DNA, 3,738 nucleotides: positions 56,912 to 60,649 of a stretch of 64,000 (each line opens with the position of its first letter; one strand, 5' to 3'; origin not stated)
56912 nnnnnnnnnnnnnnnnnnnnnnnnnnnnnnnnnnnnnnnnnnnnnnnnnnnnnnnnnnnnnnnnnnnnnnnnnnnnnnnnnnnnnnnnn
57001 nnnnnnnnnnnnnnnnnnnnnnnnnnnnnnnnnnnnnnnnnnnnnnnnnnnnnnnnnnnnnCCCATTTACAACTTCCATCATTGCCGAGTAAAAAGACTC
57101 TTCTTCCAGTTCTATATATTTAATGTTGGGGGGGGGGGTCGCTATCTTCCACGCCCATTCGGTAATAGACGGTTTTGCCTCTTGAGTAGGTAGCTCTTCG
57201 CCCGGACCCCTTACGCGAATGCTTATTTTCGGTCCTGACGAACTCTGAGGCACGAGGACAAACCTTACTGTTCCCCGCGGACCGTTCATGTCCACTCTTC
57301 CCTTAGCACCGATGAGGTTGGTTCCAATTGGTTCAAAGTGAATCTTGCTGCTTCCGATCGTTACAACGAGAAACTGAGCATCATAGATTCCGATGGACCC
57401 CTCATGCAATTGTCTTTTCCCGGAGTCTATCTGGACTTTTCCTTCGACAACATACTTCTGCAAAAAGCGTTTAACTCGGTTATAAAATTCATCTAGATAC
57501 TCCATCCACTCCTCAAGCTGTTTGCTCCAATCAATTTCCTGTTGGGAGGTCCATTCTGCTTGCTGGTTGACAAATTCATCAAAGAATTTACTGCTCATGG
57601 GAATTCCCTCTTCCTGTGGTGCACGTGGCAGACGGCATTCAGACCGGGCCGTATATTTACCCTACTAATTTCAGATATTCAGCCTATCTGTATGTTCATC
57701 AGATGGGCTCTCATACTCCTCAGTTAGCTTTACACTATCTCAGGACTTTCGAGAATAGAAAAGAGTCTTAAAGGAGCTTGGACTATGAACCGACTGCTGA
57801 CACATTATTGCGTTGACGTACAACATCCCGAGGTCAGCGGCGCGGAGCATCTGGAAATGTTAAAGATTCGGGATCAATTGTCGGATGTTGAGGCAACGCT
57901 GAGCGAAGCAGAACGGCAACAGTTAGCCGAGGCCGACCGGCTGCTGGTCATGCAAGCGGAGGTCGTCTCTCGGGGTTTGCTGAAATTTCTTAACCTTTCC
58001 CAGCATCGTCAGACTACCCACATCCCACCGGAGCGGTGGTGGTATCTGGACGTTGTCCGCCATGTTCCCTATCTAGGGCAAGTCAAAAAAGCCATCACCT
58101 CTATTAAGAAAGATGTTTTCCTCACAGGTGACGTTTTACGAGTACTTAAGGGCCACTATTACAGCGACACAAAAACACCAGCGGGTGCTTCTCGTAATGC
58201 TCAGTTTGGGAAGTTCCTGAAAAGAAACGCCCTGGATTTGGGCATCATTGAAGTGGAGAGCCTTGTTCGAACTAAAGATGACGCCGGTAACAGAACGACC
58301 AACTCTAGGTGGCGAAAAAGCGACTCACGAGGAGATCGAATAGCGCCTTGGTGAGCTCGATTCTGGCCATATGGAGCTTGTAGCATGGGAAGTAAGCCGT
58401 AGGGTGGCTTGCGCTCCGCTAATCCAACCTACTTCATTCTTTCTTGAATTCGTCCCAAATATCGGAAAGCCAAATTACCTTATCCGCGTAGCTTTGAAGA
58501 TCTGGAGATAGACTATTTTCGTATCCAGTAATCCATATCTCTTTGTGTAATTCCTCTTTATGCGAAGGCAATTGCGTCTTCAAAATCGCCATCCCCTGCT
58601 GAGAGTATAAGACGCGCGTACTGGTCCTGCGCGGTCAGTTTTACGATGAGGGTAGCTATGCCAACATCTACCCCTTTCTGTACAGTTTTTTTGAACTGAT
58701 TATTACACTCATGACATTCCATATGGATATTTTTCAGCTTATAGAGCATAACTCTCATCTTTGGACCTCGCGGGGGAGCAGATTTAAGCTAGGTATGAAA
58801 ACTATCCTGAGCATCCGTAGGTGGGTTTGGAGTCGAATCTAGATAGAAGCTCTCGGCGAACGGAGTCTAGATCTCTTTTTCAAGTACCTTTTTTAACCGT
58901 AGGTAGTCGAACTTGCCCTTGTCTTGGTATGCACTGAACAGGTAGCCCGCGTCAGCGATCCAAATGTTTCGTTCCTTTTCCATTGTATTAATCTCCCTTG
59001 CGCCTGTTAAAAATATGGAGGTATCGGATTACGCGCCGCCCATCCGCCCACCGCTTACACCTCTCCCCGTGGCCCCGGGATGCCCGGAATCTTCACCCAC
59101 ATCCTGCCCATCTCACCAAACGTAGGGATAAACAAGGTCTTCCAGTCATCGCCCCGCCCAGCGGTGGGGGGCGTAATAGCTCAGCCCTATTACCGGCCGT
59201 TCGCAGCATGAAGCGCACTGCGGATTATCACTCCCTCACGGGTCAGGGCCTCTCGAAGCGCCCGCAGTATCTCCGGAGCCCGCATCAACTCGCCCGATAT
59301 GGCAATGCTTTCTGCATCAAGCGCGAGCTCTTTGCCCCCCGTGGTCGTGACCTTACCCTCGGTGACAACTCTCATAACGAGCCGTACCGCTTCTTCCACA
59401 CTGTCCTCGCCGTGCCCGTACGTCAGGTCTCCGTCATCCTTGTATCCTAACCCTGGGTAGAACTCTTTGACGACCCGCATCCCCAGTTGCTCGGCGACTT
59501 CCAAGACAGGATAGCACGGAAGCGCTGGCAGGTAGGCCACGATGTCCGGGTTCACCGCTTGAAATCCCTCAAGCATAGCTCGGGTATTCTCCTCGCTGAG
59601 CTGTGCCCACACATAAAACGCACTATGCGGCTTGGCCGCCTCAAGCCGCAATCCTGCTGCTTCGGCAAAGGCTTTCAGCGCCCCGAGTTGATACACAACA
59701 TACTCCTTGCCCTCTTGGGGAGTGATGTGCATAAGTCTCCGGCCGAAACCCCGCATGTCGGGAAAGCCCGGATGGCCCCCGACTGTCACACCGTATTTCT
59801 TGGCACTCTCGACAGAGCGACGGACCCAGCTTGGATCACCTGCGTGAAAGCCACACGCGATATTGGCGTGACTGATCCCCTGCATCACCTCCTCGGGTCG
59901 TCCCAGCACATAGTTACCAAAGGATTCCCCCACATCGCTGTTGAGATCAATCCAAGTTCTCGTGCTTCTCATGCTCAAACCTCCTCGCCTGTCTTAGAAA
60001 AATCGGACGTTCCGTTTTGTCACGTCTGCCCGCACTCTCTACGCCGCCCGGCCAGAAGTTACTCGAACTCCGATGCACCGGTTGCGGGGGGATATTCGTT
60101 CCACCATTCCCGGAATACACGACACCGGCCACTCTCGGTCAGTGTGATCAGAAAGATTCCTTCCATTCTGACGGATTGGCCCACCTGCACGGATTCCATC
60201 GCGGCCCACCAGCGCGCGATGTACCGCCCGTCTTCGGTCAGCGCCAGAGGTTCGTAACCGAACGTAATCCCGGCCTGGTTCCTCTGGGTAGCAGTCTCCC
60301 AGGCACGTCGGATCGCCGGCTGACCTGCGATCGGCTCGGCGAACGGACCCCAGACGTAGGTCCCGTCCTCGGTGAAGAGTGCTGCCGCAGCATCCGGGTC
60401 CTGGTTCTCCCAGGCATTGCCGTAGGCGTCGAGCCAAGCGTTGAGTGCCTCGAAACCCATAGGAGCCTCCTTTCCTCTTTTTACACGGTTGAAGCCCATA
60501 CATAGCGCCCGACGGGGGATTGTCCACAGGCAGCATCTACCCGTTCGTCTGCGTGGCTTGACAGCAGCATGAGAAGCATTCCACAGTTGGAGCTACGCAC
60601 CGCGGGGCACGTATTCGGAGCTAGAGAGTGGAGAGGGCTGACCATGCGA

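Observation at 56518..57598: Overlapping two-gene module with a C11 coding homopolymer: possible phase-variable Abi/TA-like locus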

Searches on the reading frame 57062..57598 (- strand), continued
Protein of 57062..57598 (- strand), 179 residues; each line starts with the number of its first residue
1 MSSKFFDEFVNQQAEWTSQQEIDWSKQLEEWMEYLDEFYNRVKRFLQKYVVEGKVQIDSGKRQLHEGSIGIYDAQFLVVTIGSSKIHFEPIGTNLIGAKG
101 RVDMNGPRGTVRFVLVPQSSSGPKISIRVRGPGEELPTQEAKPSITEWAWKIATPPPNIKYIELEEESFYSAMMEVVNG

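Call 55: find_encoding_contigs(protein=P0387, flank=4000, max_places=5)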
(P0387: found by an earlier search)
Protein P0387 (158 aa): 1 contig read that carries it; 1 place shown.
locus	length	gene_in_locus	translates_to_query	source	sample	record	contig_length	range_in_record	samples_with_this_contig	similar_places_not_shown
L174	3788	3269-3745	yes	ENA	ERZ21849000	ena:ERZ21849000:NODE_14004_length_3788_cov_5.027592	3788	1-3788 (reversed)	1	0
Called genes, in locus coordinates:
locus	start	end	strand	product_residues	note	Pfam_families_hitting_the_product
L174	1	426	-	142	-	?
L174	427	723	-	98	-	PF03437:BtpA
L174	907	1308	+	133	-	PF13577:SnoaL_4 (weak), PF12680:SnoaL_2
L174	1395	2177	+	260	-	PF03746:LamB_YcsF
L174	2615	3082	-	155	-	-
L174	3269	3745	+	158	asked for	-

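Call 57: find_encoding_contigs(protein=P0389, flank=4000, max_places=5)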
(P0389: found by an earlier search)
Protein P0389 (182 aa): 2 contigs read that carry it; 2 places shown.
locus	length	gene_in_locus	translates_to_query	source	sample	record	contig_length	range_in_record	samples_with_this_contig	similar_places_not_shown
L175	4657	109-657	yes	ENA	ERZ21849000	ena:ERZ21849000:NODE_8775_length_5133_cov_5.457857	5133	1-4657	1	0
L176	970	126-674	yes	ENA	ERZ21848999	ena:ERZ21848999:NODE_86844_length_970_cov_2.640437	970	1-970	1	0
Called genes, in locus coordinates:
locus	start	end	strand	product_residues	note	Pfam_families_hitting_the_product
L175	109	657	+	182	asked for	-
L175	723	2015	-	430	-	PF00034:Cytochrom_C (faint), PF13442:Cytochrome_CBB3 (faint), PF21342:SoxA-TsdA_cyt-c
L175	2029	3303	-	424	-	PF07992:Pyr_redox_2, PF21706:FCSD_central, PF09242:FCSD-flav_bind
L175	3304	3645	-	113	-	PF13442:Cytochrome_CBB3 (weak), PF00034:Cytochrom_C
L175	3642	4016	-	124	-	PF08770:SoxZ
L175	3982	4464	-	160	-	PF13501:SoxY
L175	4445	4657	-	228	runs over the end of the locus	?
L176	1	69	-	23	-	?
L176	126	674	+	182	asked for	-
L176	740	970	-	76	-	?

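Call 71: search_protein_families(library=phrogs, proteins=[window:57062-57598:-], max_evalue=0.1)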
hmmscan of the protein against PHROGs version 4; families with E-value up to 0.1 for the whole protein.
window:57062-57598:- (179 aa): 0 families

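Call 85: search_dna_similar(query=window:57062-57598:-, collection=plasmids, mode=protein, max_rows=25, rows=spread)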
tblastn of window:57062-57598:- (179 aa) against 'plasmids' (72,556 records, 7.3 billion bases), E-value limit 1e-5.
Records with a match: 19; places in all: 20; records where one place covers at least 80% of the query: 16.
Best place of each record, by identity: <60% 19.
By first word of the organism name: Klebsiella 17; Rhizobium 1; Raoultella 1.
By predicted mobility (MOB-suite, as given by PLSDB): non-mobilizable 19.
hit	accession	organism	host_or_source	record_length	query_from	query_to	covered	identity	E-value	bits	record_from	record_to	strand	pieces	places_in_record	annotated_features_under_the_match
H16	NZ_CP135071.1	Klebsiella variicola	Homo sapiens,stool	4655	1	179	100%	31.6%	1e-22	100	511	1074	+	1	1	hypothetical protein (x2)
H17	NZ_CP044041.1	Klebsiella pneumoniae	Homo sapiens,clinical isolate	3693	1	179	100%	31.6%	1e-22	100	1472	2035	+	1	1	hypothetical protein (x2)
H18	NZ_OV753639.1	Klebsiella quasipneumoniae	-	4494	1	179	100%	31.6%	1e-22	100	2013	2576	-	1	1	hypothetical protein (x2)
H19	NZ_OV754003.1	Klebsiella quasipneumoniae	-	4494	1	179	100%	31.6%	1e-22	100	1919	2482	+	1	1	hypothetical protein (x2)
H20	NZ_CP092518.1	Klebsiella quasipneumoniae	Homo sapiens,HVS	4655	1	179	100%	31.6%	1e-22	100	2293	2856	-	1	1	hypothetical protein (x2)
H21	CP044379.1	Klebsiella pneumoniae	Homo sapiens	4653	1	179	100%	31.6%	1e-22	100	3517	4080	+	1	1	hypothetical protein (x2)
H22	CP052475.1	Klebsiella pneumoniae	Homo sapiens,blood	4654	1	179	100%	31.6%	1e-22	100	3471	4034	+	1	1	hypothetical protein (x2)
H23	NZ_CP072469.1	Klebsiella quasipneumoniae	Homo sapiens,blood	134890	1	179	100%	31.6%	1e-22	100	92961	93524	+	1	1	hypothetical protein (x2)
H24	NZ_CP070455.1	Klebsiella quasipneumoniae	Homo sapiens,blood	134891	1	179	100%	31.6%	1e-22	100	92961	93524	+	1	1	hypothetical protein (x2)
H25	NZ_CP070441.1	Klebsiella quasipneumoniae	Homosapiens,blood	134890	1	179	100%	31.6%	1e-22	100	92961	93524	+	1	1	hypothetical protein (x2)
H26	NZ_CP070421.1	Klebsiella quasipneumoniae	Homo sapiens,blood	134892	1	179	100%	31.6%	1e-22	100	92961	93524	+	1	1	hypothetical protein (x2)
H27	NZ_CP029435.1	Klebsiella quasipneumoniae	Homo sapiens,Peri-rectal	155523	1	179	100%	31.6%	1e-22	100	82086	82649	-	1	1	hypothetical protein (x2)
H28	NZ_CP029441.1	Klebsiella quasipneumoniae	Hospital waste water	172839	1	179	100%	31.6%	1e-22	100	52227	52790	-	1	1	hypothetical protein (x2)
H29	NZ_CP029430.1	Klebsiella quasipneumoniae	Hospital waste water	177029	1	179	100%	31.6%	1e-22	100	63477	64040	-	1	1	hypothetical protein (x2)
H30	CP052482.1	Klebsiella pneumoniae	Homo sapiens,blood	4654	1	166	93%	31.6%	3e-20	94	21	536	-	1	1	none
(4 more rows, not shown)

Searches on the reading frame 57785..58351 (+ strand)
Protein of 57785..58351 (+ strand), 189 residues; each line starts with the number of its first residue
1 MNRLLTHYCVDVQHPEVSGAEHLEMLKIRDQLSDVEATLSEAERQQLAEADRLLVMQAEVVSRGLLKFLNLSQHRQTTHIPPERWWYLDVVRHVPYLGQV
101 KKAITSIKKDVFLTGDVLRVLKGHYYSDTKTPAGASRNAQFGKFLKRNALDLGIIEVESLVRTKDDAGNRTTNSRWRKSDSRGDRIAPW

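Call 3: search_protein_families(library=pfam, proteins=[window:57785-58351:+], max_evalue=1)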
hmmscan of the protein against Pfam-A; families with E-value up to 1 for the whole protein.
window:57785-58351:+ (189 aa): 1 family
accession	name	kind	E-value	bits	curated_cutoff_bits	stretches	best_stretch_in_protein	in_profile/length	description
PF20912.2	RPC3_helical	-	0.12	13.3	27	1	29-53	23-47/64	DNA-directed RNA polymerase III subunit RPC3, helical hairpin domain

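Call 4: search_protein_families(library=padloc, proteins=[window:57785-58351:+], max_evalue=1)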
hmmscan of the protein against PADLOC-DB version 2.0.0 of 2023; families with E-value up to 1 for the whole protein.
window:57785-58351:+ (189 aa): 0 families

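Call 5: search_protein_families(library=ncbifam, proteins=[window:57785-58351:+], max_evalue=1)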
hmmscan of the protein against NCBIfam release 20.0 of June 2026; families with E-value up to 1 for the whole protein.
window:57785-58351:+ (189 aa): 0 families

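Call 71: search_protein_families(library=phrogs, proteins=[window:57785-58351:+], max_evalue=0.1)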
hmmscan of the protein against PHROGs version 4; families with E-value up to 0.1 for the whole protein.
window:57785-58351:+ (189 aa): 0 families

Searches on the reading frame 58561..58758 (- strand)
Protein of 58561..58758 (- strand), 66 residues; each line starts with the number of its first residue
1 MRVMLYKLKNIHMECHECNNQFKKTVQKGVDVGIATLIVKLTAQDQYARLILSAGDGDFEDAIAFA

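Call 44: search_protein_families(library=pfam, proteins=[window:58561-58758:-], max_evalue=0.01)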
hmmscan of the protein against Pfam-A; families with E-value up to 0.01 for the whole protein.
window:58561-58758:- (66 aa): 2 families
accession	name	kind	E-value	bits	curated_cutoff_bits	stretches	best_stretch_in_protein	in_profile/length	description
PF01936.24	NYN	-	1.3e-06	29.4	24.2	1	19-63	67-110/145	NYN domain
PF14279.12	HNH_5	-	0.0099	16.2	27.5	0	7-28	28-49/56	HNH endonuclease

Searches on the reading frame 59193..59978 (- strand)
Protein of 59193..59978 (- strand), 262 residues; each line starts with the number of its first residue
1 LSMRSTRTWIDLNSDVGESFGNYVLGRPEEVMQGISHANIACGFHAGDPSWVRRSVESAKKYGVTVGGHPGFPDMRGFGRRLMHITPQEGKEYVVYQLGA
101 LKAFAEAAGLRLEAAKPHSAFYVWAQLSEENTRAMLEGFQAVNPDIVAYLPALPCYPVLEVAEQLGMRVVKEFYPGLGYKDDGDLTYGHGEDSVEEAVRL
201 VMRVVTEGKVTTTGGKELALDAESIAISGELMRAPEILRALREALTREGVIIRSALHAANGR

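Call 44: search_protein_families(library=pfam, proteins=[window:59193-59978:-], max_evalue=0.01)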
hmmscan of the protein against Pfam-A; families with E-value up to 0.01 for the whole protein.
window:59193-59978:- (262 aa): 1 family
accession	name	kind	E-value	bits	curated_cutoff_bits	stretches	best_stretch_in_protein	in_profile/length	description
PF03746.21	LamB_YcsF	-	4.2e-67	226.7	22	1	10-245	1-238/239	LamB/YcsF family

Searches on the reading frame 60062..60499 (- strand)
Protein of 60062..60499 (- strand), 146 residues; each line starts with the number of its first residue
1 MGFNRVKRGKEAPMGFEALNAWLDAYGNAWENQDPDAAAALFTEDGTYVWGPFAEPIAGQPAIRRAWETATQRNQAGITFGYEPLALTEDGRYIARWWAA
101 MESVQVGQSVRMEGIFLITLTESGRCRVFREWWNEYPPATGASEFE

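Call 44: search_protein_families(library=pfam, proteins=[window:60062-60499:-], max_evalue=0.01)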
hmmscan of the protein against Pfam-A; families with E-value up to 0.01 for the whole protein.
window:60062-60499:- (146 aa): 4 families
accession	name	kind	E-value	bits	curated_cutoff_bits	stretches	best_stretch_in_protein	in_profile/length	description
PF12680.13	SnoaL_2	-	1.3e-11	45.4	27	1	25-126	3-99/102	SnoaL-like domain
PF13577.12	SnoaL_4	-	2.1e-07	31.4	24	1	20-77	10-67/126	SnoaL-like domain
PF13474.12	SnoaL_3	-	4.9e-05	24.1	22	1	20-106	2-85/121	SnoaL-like domain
PF07366.18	SnoaL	-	0.0032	17.7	28.4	0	23-134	4-118/126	SnoaL-like polyketide cyclase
